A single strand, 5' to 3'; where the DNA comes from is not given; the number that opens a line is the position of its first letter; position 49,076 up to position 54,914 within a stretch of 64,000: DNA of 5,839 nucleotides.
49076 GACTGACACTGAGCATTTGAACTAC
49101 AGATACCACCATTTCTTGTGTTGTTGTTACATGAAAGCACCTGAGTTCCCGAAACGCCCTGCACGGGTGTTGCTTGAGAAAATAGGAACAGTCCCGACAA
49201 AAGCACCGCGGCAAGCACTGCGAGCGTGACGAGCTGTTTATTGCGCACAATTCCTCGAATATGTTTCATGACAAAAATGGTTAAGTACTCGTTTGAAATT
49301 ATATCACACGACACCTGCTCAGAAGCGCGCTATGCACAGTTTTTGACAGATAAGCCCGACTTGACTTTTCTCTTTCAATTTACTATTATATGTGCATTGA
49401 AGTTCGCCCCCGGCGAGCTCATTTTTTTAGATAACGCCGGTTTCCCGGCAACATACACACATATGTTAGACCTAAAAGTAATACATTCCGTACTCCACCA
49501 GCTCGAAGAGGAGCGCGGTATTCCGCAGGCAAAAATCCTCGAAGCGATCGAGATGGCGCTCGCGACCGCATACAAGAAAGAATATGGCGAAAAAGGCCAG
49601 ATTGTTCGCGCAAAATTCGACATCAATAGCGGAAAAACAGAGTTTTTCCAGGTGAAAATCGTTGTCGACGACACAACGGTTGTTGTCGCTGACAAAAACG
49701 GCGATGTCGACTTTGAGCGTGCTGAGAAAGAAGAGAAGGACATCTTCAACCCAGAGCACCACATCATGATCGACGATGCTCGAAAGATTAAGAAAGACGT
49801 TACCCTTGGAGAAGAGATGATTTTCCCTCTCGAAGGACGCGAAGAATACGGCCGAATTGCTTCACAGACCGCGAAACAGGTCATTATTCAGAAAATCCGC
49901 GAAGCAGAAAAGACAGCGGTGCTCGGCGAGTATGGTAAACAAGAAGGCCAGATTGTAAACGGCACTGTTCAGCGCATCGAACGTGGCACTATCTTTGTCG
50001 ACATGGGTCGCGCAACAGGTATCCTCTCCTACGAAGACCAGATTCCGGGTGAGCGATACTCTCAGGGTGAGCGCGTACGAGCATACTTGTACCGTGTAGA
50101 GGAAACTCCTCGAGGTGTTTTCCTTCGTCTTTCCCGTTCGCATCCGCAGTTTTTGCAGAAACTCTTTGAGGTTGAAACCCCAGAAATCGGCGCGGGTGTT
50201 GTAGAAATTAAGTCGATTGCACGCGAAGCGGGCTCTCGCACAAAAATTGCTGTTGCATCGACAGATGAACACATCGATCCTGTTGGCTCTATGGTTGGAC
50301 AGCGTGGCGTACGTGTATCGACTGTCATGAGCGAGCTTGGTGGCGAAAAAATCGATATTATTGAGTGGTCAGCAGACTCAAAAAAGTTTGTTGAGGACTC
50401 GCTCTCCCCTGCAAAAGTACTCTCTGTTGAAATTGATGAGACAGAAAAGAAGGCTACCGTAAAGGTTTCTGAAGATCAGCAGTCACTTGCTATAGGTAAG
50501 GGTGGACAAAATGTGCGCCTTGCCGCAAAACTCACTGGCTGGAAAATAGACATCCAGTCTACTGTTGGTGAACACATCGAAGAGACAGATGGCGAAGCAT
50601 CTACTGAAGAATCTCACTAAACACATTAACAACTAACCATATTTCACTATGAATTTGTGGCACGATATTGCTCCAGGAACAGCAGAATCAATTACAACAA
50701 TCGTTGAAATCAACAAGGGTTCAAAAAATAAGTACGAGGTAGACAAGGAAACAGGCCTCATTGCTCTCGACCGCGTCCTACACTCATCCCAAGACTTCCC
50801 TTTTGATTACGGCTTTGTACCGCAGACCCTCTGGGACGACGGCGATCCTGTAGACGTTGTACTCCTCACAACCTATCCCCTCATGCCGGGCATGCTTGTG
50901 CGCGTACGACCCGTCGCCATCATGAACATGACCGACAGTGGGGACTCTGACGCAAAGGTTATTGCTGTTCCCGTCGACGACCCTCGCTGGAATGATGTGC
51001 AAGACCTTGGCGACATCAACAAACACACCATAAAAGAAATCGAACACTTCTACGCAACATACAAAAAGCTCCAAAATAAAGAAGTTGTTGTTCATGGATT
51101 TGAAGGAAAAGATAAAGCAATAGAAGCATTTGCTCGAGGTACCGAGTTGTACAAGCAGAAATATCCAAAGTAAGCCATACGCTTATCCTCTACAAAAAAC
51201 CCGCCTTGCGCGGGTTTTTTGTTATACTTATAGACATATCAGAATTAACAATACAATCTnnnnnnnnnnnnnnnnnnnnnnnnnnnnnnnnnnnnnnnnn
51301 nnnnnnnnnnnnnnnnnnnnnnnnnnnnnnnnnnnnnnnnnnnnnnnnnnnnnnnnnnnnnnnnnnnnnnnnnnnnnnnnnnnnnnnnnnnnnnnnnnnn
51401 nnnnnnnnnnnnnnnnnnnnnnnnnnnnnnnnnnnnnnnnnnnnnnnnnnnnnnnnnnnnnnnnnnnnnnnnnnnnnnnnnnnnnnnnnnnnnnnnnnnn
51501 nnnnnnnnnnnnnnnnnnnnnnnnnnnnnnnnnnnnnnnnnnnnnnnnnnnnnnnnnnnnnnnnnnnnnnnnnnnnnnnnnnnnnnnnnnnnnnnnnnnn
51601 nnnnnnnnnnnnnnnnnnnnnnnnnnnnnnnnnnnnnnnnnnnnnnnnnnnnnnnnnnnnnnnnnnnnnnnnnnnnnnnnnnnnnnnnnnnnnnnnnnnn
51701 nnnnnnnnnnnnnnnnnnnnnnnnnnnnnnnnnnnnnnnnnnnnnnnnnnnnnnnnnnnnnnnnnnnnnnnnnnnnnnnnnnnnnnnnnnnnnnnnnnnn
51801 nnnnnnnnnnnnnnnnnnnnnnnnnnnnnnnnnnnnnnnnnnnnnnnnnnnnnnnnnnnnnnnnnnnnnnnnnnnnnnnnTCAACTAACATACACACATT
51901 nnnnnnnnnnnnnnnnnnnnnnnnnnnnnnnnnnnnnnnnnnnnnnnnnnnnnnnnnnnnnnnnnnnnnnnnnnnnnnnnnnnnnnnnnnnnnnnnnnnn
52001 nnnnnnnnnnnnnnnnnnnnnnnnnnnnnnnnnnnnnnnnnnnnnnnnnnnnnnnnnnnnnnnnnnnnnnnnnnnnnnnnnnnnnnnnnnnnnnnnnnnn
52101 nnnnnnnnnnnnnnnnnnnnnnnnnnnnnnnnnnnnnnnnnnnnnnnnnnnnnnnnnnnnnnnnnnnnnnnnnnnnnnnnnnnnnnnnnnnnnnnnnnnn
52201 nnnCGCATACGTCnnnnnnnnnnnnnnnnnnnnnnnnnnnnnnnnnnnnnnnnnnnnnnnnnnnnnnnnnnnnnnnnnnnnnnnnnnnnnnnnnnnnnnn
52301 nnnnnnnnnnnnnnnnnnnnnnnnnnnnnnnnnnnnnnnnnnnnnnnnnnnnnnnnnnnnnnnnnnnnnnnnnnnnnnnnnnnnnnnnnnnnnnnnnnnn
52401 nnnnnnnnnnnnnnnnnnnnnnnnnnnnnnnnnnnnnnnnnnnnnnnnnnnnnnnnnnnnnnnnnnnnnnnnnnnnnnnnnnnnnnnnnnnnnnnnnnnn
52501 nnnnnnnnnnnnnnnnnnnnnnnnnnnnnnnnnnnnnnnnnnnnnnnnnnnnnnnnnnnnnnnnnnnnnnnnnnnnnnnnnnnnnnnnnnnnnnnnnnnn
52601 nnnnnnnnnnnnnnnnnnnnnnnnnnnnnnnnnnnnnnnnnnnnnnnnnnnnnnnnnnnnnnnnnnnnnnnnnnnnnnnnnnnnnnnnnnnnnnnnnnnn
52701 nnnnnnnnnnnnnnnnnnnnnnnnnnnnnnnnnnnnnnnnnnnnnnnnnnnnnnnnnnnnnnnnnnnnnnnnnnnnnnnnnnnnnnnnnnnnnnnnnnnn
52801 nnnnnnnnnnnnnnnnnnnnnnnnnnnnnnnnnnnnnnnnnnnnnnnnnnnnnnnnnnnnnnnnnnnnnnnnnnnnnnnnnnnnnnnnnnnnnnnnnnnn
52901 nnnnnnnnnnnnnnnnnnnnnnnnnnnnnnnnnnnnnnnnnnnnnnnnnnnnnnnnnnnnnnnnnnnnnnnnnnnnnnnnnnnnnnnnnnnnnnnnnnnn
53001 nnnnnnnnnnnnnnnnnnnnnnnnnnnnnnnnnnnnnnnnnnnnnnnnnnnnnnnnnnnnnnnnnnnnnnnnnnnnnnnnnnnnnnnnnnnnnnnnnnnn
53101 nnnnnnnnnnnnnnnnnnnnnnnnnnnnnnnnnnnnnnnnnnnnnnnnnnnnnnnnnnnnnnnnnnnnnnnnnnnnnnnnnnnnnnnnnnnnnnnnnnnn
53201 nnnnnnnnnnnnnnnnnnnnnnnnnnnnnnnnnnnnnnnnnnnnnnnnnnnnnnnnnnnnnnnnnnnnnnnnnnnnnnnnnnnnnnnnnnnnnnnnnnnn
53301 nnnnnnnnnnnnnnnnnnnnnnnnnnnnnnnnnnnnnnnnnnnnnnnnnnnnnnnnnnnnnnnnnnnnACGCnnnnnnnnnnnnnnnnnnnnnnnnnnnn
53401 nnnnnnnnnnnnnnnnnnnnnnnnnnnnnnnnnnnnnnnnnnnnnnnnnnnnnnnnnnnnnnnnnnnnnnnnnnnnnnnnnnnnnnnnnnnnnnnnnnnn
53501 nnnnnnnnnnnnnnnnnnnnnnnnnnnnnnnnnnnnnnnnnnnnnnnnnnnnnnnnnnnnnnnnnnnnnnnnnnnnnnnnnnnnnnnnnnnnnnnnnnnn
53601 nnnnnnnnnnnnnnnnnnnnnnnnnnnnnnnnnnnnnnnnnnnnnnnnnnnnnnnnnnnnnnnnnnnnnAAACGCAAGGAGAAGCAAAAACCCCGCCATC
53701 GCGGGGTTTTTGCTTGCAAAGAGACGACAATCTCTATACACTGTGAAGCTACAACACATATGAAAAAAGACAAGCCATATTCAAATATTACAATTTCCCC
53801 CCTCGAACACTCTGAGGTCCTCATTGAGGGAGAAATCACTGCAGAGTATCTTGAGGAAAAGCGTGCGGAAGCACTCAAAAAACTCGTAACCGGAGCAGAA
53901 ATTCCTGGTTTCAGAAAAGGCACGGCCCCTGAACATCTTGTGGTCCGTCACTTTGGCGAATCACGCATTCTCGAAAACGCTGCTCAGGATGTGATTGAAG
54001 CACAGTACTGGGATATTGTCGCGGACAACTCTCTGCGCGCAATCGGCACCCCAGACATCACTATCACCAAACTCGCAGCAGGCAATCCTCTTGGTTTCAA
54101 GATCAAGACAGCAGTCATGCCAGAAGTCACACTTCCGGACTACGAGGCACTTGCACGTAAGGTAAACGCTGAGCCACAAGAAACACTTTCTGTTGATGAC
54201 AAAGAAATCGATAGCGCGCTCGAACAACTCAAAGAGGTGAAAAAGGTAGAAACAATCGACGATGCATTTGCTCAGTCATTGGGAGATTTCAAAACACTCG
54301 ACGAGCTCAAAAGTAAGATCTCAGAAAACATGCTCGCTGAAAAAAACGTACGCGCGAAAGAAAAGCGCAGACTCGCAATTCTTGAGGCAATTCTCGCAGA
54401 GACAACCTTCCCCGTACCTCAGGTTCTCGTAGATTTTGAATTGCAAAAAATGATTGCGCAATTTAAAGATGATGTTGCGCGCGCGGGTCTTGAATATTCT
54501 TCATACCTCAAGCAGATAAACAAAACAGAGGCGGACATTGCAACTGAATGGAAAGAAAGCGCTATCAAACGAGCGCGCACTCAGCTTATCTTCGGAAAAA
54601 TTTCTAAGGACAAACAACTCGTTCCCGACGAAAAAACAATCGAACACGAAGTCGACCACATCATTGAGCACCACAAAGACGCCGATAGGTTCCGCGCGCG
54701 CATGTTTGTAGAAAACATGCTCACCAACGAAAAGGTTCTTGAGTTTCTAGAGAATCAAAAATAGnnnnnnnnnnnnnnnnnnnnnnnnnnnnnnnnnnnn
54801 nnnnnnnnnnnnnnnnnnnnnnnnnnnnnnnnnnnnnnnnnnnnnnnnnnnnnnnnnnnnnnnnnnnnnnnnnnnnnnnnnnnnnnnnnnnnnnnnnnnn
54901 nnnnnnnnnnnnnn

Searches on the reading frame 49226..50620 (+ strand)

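Call 8: search_protein_families(library=pfam, proteins=[window:49226-50620:+], max_evalue=0.001)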
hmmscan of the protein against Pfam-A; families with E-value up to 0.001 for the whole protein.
window:49226-50620:+ (464 aa): 5 families
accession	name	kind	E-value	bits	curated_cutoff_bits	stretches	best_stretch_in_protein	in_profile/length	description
PF08529.16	NusA_N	-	8.8e-29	100.6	23.8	1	88-229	4-118/119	NusA N-terminal domain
PF13184.12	KH_5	-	2.8e-28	98.3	27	1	335-403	1-69/69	NusA-like KH domain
PF00575.29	S1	-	1.6e-08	35.2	22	1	239-300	3-71/74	S1 RNA binding domain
PF07650.23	KH_2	-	1.3e-05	25.4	22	1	387-438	4-55/78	KH domain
PF23095.1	KH_NusA_C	-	2.4e-05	24.7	34.2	1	411-444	2-35/59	Transcription termination/antitermination protein NusA, KH domain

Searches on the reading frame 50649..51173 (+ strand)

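Call 8: search_protein_families(library=pfam, proteins=[window:50649-51173:+], max_evalue=0.001)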
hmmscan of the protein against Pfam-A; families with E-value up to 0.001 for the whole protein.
window:50649-51173:+ (174 aa): 1 family
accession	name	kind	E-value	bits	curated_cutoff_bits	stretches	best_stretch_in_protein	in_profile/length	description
PF00719.24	Pyrophosphatase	-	1.6e-54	184.3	23.5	1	18-168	2-152/153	Inorganic pyrophosphatase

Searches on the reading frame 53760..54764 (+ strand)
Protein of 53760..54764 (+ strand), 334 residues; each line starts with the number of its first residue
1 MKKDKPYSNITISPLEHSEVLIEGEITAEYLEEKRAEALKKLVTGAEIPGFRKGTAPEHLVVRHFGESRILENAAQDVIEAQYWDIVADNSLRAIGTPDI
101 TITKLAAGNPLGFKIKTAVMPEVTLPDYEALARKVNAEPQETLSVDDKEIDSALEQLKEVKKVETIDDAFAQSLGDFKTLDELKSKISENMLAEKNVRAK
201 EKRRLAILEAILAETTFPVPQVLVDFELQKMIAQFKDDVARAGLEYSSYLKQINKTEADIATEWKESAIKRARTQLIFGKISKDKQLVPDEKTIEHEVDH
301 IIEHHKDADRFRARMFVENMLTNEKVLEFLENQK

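Call 8: search_protein_families(library=pfam, proteins=[window:53760-54764:+], max_evalue=0.001)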
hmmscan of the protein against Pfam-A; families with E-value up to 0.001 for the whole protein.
window:53760-54764:+ (334 aa): 2 families
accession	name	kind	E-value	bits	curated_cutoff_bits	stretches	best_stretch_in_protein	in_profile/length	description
PF05697.18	Trigger_N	-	2.8e-31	109.2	22.2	1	9-157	2-144/144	Bacterial trigger factor protein (TF)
PF05698.19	Trigger_C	-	5e-25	88.9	22.7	1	179-329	1-159/162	Bacterial trigger factor protein (TF) C-terminus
